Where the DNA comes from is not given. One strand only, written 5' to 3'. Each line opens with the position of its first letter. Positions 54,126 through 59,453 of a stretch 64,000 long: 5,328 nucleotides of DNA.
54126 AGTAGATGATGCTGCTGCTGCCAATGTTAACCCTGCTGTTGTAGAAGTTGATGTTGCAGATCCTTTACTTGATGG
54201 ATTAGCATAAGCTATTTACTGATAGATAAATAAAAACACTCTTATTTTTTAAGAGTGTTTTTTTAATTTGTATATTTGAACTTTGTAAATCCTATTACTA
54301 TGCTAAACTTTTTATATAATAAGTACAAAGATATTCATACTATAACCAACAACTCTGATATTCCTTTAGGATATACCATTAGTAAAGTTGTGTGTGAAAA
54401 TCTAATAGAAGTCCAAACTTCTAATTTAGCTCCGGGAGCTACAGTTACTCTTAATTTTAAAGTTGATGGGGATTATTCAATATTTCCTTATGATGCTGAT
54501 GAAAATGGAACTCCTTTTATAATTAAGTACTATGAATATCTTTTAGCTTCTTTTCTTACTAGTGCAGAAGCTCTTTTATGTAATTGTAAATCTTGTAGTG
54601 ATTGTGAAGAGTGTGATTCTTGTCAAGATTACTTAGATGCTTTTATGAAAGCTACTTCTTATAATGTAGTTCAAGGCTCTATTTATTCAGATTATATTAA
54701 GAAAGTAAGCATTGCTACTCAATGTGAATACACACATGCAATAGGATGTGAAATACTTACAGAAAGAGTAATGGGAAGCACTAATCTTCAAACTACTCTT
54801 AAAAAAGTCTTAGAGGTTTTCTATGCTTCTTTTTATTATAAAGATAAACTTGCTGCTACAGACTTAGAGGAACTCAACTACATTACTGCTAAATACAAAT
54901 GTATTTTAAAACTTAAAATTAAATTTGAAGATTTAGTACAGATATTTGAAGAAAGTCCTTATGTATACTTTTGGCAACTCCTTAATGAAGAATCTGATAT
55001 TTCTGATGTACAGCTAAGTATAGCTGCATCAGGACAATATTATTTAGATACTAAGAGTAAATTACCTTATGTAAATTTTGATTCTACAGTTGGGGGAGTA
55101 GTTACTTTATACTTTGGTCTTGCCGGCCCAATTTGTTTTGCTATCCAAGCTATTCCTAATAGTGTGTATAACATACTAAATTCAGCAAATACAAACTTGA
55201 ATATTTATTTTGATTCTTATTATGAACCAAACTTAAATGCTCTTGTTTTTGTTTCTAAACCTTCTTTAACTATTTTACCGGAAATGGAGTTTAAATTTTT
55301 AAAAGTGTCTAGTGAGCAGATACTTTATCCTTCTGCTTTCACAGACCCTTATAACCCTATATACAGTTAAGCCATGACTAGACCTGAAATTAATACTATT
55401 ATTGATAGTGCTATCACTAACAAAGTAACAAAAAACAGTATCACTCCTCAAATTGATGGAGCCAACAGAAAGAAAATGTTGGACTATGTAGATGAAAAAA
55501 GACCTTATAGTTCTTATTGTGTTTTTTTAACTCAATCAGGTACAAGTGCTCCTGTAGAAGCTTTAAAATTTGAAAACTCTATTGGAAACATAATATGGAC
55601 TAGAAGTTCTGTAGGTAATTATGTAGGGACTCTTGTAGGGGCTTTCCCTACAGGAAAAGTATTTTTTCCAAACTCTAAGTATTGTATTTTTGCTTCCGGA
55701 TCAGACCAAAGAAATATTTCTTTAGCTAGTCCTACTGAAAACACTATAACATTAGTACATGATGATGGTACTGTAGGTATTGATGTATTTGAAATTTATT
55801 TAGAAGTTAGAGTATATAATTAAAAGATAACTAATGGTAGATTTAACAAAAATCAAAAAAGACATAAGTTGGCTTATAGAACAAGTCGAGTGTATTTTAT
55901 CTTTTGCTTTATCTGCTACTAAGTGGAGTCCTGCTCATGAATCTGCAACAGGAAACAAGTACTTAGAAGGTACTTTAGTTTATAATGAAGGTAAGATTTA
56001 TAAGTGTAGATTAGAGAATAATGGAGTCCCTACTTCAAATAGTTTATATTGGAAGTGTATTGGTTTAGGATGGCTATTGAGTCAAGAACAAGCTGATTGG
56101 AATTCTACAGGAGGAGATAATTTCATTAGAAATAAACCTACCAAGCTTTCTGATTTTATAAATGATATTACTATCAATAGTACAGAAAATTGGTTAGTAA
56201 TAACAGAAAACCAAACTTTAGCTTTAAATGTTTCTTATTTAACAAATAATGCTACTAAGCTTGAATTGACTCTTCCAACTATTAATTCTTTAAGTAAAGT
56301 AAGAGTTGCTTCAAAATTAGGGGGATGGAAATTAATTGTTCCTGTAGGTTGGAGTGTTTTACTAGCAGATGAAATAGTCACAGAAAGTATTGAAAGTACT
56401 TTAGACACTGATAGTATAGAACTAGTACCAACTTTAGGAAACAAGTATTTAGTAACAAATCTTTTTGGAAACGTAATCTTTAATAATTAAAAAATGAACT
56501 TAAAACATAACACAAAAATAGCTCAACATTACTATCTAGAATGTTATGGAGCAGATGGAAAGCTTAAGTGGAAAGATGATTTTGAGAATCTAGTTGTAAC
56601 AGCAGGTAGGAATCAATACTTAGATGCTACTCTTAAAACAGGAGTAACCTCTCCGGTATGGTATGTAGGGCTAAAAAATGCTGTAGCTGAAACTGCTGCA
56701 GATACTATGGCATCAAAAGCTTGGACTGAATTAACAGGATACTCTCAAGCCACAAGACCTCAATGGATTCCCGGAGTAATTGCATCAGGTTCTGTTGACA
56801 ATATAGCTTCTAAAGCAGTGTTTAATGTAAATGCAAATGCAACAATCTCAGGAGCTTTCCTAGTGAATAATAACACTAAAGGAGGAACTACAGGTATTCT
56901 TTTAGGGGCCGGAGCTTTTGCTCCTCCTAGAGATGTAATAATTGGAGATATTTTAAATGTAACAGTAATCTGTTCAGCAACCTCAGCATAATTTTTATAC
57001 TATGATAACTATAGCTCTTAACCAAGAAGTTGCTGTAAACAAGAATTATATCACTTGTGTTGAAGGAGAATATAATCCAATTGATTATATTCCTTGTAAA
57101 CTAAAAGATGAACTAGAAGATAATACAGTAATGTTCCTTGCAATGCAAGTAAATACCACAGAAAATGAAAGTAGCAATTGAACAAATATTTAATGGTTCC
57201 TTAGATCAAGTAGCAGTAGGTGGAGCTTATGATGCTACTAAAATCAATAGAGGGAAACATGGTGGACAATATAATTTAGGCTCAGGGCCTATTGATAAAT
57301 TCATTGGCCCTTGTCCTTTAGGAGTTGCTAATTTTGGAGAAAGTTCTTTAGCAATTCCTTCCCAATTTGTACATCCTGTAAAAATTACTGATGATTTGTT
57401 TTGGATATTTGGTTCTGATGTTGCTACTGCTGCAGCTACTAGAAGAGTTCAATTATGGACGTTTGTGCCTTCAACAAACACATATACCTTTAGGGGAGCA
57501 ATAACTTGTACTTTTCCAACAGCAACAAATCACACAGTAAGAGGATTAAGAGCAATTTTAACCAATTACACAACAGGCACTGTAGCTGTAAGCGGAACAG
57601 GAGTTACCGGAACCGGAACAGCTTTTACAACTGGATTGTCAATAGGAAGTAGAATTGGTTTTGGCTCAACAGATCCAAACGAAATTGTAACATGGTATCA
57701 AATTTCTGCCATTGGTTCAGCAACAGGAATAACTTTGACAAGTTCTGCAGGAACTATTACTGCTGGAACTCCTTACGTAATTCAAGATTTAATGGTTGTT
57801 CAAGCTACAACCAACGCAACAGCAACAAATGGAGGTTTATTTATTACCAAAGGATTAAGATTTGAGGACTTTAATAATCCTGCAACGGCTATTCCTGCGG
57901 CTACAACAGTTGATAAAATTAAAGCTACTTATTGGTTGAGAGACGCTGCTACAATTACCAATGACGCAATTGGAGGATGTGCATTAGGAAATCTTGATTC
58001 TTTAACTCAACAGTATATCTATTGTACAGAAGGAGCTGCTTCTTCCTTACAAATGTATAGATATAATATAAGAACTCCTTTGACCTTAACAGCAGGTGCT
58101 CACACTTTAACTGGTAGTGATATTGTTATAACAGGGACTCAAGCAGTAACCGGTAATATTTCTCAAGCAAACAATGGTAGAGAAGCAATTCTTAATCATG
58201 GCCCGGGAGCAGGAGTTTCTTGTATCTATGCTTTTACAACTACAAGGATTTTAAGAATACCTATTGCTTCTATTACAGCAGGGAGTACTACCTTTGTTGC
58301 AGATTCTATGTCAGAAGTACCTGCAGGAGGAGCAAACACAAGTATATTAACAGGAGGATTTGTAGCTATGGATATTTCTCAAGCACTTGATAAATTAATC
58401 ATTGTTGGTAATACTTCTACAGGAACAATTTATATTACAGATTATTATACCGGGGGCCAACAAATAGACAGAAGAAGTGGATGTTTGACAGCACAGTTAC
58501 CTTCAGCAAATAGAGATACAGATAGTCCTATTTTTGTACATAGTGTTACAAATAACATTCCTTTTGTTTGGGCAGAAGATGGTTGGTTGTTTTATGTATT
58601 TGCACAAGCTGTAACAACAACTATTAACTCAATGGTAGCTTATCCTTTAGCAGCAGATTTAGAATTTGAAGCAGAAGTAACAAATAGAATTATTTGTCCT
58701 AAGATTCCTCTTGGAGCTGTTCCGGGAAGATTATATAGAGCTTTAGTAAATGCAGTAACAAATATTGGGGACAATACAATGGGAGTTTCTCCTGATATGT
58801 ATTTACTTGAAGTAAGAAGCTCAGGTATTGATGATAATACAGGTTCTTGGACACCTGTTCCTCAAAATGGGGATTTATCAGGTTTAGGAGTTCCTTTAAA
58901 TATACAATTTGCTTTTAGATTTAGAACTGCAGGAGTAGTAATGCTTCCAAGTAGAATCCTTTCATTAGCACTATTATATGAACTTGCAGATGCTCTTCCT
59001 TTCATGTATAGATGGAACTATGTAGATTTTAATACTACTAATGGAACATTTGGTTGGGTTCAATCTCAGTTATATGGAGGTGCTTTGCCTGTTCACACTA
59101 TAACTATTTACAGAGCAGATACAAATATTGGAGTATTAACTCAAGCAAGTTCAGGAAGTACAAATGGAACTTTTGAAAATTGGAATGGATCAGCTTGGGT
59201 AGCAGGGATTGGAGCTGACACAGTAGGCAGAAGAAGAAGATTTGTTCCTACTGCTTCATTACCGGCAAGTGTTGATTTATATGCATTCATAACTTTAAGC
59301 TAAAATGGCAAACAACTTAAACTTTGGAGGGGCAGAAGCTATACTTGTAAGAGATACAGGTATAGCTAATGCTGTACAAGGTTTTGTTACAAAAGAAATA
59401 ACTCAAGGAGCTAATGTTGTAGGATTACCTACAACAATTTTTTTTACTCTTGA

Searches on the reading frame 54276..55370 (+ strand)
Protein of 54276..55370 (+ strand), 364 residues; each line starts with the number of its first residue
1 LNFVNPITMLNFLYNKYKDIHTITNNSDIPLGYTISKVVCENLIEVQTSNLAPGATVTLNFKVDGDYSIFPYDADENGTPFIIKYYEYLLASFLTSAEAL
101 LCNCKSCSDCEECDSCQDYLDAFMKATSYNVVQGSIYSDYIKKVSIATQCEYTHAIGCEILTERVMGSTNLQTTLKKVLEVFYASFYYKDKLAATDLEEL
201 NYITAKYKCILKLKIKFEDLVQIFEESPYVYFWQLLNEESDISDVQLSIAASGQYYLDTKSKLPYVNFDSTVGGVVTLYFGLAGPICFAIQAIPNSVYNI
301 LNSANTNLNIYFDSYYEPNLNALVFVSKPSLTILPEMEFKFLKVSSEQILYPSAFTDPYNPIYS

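Call 10: search_protein_families(library=phrogs, proteins=[window:54276-55370:+])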
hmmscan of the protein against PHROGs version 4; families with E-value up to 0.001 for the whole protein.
window:54276-55370:+ (364 aa): 1 family
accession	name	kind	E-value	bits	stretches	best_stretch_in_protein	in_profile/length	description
phrog_15330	-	unknown function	1.2e-08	36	1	83-231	88-239/248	-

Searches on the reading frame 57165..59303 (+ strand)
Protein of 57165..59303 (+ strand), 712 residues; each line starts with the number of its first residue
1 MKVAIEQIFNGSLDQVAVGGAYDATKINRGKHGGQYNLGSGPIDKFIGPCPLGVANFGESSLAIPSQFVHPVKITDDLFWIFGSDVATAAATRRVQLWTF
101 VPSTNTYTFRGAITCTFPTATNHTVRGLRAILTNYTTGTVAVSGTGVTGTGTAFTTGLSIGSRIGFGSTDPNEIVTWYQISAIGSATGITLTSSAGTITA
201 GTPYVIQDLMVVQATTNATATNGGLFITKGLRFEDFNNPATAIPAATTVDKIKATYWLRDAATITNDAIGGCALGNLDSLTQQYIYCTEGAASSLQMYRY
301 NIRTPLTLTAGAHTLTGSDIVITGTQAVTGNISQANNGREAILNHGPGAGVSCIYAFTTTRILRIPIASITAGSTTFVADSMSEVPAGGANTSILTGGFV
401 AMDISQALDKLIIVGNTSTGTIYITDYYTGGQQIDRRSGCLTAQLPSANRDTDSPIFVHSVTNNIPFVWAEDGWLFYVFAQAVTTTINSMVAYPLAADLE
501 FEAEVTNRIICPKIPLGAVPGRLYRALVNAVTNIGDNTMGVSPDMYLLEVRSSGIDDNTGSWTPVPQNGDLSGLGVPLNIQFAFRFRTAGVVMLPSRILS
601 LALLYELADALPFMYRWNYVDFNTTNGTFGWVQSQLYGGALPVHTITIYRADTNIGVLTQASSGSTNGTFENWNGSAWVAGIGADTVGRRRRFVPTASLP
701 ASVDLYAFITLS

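Call 10: search_protein_families(library=phrogs, proteins=[window:57165-59303:+])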
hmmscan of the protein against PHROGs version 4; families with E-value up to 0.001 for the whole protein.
window:57165-59303:+ (712 aa): 1 family
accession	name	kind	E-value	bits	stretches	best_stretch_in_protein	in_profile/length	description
phrog_1591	-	tail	4.3e-08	33.9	1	135-211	4-80/484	tail fiber protein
